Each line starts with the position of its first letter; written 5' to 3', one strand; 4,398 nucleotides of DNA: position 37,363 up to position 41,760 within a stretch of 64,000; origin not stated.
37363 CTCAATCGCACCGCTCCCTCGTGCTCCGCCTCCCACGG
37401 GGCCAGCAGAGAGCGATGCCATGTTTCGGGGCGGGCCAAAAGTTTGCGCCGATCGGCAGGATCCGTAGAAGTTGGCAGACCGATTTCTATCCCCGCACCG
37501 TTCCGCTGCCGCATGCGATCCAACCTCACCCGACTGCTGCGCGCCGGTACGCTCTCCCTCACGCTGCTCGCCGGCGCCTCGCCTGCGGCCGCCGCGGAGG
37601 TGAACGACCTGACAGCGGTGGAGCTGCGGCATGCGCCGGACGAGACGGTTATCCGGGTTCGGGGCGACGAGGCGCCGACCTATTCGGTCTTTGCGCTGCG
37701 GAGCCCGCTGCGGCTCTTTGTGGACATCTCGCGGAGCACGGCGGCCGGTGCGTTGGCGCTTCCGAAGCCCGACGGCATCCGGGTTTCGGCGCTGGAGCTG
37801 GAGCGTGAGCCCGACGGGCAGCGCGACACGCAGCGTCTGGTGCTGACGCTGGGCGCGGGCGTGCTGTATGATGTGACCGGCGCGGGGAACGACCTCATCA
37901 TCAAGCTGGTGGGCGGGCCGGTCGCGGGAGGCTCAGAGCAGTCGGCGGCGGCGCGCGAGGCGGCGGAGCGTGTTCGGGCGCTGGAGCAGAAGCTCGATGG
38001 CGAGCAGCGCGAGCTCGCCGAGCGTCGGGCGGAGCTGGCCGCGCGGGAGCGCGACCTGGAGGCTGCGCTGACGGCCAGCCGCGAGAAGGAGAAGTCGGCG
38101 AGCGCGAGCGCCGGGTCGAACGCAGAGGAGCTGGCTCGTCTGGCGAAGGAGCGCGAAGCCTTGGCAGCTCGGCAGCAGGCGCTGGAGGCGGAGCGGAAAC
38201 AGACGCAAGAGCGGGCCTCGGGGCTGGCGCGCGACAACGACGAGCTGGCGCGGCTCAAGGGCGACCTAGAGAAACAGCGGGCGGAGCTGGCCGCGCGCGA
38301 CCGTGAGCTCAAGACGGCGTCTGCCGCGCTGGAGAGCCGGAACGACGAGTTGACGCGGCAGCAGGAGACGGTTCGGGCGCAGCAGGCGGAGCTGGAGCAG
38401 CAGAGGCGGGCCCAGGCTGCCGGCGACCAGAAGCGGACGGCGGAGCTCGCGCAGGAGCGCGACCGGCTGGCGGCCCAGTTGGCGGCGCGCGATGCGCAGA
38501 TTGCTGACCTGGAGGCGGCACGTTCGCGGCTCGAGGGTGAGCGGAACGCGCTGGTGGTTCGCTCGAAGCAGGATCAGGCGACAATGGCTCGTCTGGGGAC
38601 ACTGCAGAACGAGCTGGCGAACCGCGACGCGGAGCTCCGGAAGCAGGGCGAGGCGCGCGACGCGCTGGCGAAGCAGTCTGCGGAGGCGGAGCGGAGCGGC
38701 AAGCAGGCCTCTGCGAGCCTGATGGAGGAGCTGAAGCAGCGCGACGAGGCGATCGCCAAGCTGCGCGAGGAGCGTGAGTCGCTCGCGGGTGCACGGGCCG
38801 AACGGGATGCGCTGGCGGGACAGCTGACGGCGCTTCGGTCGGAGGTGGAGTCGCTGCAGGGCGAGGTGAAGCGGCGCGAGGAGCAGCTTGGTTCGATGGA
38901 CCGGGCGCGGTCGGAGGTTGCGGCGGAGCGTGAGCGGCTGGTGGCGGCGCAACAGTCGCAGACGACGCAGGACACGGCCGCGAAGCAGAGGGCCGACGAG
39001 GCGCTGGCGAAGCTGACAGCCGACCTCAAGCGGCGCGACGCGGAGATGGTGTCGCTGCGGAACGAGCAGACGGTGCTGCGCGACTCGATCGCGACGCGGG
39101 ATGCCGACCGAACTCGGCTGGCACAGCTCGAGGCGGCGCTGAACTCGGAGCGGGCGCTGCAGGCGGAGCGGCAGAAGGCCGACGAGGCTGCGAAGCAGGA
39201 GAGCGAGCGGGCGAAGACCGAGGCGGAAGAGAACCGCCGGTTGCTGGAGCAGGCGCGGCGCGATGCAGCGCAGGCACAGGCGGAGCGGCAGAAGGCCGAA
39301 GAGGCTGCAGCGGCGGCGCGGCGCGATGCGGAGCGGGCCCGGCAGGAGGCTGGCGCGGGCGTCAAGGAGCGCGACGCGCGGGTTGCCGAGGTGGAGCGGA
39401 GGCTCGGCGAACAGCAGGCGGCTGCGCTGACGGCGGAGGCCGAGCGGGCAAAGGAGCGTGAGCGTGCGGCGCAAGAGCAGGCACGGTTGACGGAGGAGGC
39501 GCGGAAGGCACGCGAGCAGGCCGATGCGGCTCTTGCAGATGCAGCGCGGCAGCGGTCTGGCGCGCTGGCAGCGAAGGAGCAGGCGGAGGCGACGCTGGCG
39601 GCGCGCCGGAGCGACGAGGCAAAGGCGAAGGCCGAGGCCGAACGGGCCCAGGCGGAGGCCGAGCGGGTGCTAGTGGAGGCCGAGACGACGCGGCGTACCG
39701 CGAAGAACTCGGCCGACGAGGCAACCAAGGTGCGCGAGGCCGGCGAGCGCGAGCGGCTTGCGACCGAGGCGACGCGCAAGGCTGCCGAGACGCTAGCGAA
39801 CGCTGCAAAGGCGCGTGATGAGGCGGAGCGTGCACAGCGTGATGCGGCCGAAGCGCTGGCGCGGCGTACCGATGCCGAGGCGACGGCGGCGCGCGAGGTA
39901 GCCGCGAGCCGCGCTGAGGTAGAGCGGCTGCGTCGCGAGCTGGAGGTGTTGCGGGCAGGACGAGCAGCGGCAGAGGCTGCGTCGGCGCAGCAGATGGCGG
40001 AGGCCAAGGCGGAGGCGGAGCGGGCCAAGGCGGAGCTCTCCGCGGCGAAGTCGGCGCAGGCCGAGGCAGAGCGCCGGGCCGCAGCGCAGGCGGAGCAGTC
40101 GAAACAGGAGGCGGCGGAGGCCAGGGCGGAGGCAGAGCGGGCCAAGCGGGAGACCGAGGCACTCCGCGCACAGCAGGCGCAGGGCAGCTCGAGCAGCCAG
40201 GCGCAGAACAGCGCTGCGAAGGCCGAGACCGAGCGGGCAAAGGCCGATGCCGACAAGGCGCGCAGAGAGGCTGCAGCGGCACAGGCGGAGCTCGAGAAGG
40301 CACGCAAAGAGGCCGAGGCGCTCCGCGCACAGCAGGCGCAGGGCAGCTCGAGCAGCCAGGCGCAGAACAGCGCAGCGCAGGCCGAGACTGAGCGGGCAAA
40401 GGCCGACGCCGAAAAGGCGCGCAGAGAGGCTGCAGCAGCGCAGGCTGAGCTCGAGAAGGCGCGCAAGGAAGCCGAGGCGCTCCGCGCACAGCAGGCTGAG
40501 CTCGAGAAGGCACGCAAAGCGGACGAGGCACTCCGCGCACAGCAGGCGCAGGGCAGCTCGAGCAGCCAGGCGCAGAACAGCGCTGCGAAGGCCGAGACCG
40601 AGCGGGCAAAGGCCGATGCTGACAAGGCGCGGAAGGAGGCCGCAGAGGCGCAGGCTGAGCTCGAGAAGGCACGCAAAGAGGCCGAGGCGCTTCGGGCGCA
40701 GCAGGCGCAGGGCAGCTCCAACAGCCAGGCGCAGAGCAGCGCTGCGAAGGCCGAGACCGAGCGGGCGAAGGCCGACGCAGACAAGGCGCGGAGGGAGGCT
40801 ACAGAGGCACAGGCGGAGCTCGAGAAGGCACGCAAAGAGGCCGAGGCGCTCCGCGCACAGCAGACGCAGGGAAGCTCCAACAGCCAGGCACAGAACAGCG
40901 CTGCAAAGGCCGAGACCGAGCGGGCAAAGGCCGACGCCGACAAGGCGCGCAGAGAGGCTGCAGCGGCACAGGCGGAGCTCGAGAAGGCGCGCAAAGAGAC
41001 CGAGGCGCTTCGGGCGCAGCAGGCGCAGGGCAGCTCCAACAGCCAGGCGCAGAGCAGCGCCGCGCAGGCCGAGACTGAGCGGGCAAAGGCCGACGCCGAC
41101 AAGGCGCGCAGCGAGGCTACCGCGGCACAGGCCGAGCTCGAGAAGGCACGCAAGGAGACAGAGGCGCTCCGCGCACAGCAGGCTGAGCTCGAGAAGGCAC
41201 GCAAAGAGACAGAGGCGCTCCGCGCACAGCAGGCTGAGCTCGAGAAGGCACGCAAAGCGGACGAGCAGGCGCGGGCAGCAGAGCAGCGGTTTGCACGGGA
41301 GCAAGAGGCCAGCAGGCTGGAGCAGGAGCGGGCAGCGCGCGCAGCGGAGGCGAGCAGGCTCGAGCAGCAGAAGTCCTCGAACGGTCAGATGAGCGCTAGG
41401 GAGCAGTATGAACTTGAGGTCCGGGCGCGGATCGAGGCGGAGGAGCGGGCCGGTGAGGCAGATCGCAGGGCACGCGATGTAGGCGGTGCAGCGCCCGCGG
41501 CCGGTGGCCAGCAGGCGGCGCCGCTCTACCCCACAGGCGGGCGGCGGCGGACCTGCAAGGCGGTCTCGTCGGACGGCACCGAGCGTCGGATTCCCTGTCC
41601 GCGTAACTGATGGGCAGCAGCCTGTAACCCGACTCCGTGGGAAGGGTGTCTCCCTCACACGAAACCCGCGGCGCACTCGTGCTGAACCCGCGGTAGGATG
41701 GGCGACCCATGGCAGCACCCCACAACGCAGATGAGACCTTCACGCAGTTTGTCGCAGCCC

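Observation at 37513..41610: AMIN-domain secreted protein with >1000-aa coiled-coil built from six in-frame 159-bp tandem repeats. Likely length-variable envelope spacer or tether.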

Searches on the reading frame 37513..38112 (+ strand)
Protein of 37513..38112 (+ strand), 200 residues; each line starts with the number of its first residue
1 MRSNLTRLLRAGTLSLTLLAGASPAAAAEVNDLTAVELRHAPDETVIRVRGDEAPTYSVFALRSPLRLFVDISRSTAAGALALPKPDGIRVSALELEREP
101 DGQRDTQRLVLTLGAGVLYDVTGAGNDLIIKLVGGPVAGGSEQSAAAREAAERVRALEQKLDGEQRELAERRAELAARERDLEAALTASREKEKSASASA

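Call 8: search_protein_families(library=pfam, proteins=[window:37513-38022:+], max_evalue=10)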
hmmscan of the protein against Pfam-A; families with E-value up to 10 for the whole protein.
window:37513-38022:+ (170 aa): 1 family
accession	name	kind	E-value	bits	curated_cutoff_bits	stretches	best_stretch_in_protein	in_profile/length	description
PF11741.13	AMIN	-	0.0028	18.2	20.5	1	36-114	2-79/101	AMIN domain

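Call 11: find_homologous_proteins(query=window:37513-38022:+, max_evalue=0.001)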
Query window:37513-38022:+: 3034 candidates shared short words with the query, none scored E <= 0.001.

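Call 22: predict_structure(protein=window:37513-38112:+)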
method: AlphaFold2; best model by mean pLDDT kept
length: 200 residues; sequences in the alignment: 1
mean_pLDDT: 61.9   pTM: 0.37
mean pLDDT of the five models: 61.9, 60.0, 56.3, 55.4, 53.5
residues with pLDDT >= 90: 43; 70-90: 10; 50-70: 90; < 50: 57
segments of 3 or more residues with pLDDT < 50: 1-36, 38-45, 134-143
pLDDT, mean of each block of 10 residues (from residue 1): 38 43 34 42 52 52 56 57 52 58 64 58 56 45 61 92 97 98 96 87
secondary structure, 60 per line:
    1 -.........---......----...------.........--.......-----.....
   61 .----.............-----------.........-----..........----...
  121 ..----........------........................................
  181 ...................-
elements in order: H2-10 E14-19 E36-41 E44-50 E56-61 E66-75 E90-98 E104-113 E118-122 E127-134 H141-199

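Call 26: search_protein_families(library=ncbifam, proteins=[window:37513-38022:+], max_evalue=10)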
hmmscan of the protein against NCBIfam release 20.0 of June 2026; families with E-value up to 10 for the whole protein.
window:37513-38022:+ (170 aa): 1 family
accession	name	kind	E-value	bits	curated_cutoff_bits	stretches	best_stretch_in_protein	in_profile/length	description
NF038267.1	amidase_AmiC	exception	0.075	11.6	700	1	8-76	13-79/407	N-acetylmuramoyl-L-alanine amidase AmiC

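Call 27: find_related_loci(query=window:37513-38022:+, collection=genome_contigs, flank=10000)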
Query window:37513-38022:+ (170 aa) in genome_contigs; peptide patterns used: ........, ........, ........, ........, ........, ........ (x = any residue, [..] = any of these).
345 stretches matched a pattern; 14 encode a relative of the query (tblastn E <= 1e-3); 14 distinct loci.
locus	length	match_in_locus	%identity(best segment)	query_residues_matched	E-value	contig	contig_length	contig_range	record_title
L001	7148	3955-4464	99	1-170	5e-108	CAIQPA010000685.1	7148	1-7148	MAG: uncultured delta proteobacterium isolate ErkenSummer_bin-2361 genome assembly, contig: bin-2361:685/690, whole geno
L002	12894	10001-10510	95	1-170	2e-101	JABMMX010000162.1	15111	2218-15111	MAG: Deltaproteobacteria bacterium isolate bin.666 k141_3116190, whole genome shotgun sequence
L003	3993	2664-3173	95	1-170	1e-93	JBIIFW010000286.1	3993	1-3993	MAG: Bradymonadia bacterium isolate ME2001-06-04pf_3300042445_group1_bin96 Rohwer_bin1468_scaffold_28919_c1, whole genom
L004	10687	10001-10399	33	24-166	6e-19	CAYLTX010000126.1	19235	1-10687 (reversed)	MAG TPA_asm: uncultured Bradymonadales bacterium isolate SRP332253_co1_289 genome assembly, contig: NODE_4569_length_192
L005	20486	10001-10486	32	1-169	5e-17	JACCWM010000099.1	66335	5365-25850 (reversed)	MAG: Lujinxingiaceae bacterium isolate MGR_bin152 SD2897-2912_k127_3861845, whole genome shotgun sequence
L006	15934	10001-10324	40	25-130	1e-15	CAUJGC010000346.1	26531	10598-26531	MAG: Myxococcota bacterium isolate KLAP81 genome assembly, contig: KLAP81_629899, whole genome shotgun sequence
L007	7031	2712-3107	36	4-134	6e-14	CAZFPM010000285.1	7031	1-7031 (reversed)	MAG TPA_asm: uncultured Myxococcales bacterium isolate SRP308112_co1_392 genome assembly, contig: NODE_21176_length_7031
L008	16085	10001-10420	34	29-170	5e-14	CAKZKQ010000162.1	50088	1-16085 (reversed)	MAG TPA_asm: uncultured proteobacterium isolate ERR2094171_bin.68_CONCOCT_v1.1_MAG genome assembly, contig: ERZ650152.56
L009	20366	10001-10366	37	22-140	8e-14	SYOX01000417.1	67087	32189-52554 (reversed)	MAG: Proteobacteria bacterium isolate F1-80-MAGs165 F1-80__c747002, whole genome shotgun sequence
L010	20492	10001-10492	30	14-170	7e-14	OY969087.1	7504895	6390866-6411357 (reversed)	MAG: uncultured delta proteobacterium isolate MFD01721.bin.c.1 genome assembly, chromosome: 1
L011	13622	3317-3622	34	33-134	7e-14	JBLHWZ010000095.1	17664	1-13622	MAG: Bradymonadia bacterium isolate 3300046534_141 Ga0491194_0006733, whole genome shotgun sequence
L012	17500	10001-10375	33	1-121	8e-14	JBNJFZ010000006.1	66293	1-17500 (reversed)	MAG: Myxococcota bacterium isolate Y22_60dBSe2.bin.176 NODE_313_length_66293_cov_17.970466, whole genome shotgun sequenc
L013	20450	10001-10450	32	29-170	1e-12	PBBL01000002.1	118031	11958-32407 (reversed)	MAG: Myxococcales bacterium isolate SP4258 166130, whole genome shotgun sequence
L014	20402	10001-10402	34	24-166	5e-18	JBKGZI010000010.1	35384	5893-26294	MAG: Persicimonas sp. isolate C5M10_1 NODE_291_length_35384_cov_9.162416, whole genome shotgun sequence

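Call 57: search_protein_families(library=pfam, proteins=[L014:6559-7668:+, L014:7608-8300:+, L014:8359-8949:+, L014:8939-9748:+, L014:9809-13306:+], max_evalue=0.001)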
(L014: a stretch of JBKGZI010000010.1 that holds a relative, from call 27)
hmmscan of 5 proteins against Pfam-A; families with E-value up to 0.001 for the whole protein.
L014:6559-7668:+ (369 aa): 4 families
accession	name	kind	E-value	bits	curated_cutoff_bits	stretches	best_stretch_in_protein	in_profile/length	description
PF11104.14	PilM_2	-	1.5e-74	251.4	27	1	25-365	1-339/340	Type IV pilus assembly protein PilM;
PF14450.12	FtsA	-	1.7e-13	51.5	31.8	1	201-333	1-113/127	Cell division protein FtsA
PF05134.19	T2SSL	-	1.1e-06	28.6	25.5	1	86-184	46-138/231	Type II secretion system (T2SS), protein L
PF06723.19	MreB_Mbl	-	9.7e-06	25.1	27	0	263-331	236-305/327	MreB/Mbl protein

L014:7608-8300:+ (230 aa): 1 family
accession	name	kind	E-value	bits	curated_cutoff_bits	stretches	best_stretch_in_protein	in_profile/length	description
PF05137.18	PilN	-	1.5e-09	38.2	22.8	1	153-215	13-74/78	Fimbrial assembly protein (PilN)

L014:8359-8949:+ (196 aa): 3 families
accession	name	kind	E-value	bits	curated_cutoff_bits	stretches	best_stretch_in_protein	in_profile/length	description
PF04350.18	PilO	-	3.5e-33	115.2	22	1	43-188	1-144/145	Pilus assembly protein, PilO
PF04612.17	T2SSM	-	3.3e-09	37.6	27.8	1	16-170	16-149/160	Type II secretion system (T2SS), protein M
PF10741.14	T2SSM_b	-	5.1e-09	36.4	21.7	1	90-179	12-104/111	Type II secretion system (T2SS), protein M subtype b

L014:8939-9748:+ (269 aa): 1 family
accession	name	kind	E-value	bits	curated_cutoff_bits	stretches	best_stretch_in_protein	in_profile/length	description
PF04351.19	PilP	-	5.5e-15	56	25.6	1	90-195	24-134/146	Pilus assembly protein, PilP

L014:9809-13306:+ (1165 aa): 6 families
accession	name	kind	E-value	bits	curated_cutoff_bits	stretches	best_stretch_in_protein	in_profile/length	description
PF00263.26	Secretin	-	1.1e-48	165.4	27.5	1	989-1145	1-168/169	Bacterial type II and III secretion system protein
PF03958.22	Secretin_N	-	1.4e-13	51.2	28.2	1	828-888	2-69/69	Bacterial type II/III secretion system short domain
PF11741.13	AMIN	-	9.7e-11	42.1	20.5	1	77-167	2-95/101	AMIN domain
PF07660.19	STN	-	6.6e-09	35.9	28.4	1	754-802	1-52/52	Secretin and TonB N terminus short domain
PF21305.2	type_II_gspD_N0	-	4.9e-05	23.5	27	1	735-799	2-71/71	GspD-like, N0 domain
PF12795.12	MscS_porin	-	0.0004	20.5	34.4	0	433-552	30-144/238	Mechanosensitive ion channel porin domain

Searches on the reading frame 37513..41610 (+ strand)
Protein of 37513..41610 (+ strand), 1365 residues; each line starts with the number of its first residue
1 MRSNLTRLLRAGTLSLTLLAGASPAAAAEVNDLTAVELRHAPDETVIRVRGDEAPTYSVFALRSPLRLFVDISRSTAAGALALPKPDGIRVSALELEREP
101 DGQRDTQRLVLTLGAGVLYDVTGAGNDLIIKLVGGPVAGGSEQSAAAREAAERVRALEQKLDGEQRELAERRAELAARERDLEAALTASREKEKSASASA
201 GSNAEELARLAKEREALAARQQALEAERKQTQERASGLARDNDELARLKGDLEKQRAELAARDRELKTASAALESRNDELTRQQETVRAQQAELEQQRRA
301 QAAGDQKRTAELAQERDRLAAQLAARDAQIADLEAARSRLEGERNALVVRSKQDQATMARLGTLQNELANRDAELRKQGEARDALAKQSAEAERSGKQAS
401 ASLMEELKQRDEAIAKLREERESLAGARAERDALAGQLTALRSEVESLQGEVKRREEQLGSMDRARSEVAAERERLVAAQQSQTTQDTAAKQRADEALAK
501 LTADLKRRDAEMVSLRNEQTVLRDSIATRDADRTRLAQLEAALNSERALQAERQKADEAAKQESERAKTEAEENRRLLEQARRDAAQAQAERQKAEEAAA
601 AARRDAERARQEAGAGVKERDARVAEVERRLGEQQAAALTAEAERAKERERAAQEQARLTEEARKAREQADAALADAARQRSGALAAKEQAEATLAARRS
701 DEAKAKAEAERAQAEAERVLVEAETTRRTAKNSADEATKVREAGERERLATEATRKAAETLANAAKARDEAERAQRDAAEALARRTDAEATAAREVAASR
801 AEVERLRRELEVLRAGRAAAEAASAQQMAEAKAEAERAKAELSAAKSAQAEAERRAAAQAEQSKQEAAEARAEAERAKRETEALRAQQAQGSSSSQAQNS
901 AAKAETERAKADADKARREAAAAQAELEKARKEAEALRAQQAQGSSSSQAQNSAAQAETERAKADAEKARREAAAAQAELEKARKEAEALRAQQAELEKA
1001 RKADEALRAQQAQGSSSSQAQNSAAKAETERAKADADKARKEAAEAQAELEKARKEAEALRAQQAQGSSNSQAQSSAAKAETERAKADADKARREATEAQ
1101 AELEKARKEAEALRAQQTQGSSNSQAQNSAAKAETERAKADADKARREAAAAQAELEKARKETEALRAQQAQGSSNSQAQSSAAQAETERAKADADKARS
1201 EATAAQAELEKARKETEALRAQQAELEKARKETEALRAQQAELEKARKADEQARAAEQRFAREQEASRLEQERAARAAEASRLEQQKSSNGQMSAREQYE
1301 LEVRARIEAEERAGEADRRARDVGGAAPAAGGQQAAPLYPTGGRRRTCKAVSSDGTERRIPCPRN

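Call 3: search_protein_families(library=pfam, proteins=[window:37513-41610:+], max_evalue=0.1)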
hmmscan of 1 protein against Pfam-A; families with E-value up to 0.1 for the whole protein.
window:37513-41610:+ (1365 aa): 0 families

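Call 4: search_protein_families(library=ncbifam, proteins=[window:37513-41610:+], max_evalue=0.1)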
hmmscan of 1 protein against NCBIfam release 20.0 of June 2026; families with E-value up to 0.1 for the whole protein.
window:37513-41610:+ (1365 aa): 3 families
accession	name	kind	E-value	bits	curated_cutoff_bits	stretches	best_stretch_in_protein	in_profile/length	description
TIGR02168.1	SMC_prok_B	equivalog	6.1e-05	21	567.35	1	135-422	661-952/1181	chromosome segregation protein SMC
NF045487.1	ASRP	equivalog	0.00046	18.9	300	1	402-545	321-464/593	archaea-specific SMC-related protein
TIGR02169.1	SMC_prok_A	equivalog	0.001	16.8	729.4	1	243-512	689-951/1165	chromosome segregation protein SMC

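Call 21: find_encoding_contigs(protein=window:37513-41607:+, flank=10000, max_places=6)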
Protein window:37513-41607:+ (1365 aa): no gene with exactly this product is on record in the collection.

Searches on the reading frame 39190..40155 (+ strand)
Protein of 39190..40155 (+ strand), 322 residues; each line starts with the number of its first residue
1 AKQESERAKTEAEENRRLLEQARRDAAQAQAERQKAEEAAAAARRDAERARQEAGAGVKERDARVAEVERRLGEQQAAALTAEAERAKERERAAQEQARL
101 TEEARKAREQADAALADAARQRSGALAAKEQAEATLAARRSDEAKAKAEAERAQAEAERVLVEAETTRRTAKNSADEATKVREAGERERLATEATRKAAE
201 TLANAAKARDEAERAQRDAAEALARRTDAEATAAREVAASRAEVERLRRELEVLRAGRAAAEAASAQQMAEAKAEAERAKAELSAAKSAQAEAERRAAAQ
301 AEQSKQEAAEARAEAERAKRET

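Call 79: search_protein_families(library=pfam, proteins=[window:39190-40155:+], max_evalue=1)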
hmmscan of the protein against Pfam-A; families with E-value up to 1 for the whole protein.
window:39190-40155:+ (322 aa): 0 families

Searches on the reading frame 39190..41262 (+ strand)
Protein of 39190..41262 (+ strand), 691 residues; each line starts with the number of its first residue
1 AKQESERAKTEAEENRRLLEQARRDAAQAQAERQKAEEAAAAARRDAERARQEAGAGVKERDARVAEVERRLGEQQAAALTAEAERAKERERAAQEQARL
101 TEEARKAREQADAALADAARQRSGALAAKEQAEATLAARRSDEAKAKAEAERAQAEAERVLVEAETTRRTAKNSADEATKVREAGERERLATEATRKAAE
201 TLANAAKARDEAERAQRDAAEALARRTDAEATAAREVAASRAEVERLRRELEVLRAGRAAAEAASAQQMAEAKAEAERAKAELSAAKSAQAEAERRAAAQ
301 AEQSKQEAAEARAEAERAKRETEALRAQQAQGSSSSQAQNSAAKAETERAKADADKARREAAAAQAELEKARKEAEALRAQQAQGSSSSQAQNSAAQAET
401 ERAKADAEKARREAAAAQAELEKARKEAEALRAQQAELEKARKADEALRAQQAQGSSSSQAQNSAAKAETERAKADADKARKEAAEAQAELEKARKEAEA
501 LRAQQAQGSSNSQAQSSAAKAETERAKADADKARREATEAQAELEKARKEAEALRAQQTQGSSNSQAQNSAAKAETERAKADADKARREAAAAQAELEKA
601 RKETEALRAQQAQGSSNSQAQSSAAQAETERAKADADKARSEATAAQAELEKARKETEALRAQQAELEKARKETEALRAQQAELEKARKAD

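Call 80: search_solved_structures(query=window:39190-41262:+, max_evalue=1)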
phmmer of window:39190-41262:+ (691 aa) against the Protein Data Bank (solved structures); distinct sequences matched with E-value up to 1: 0.
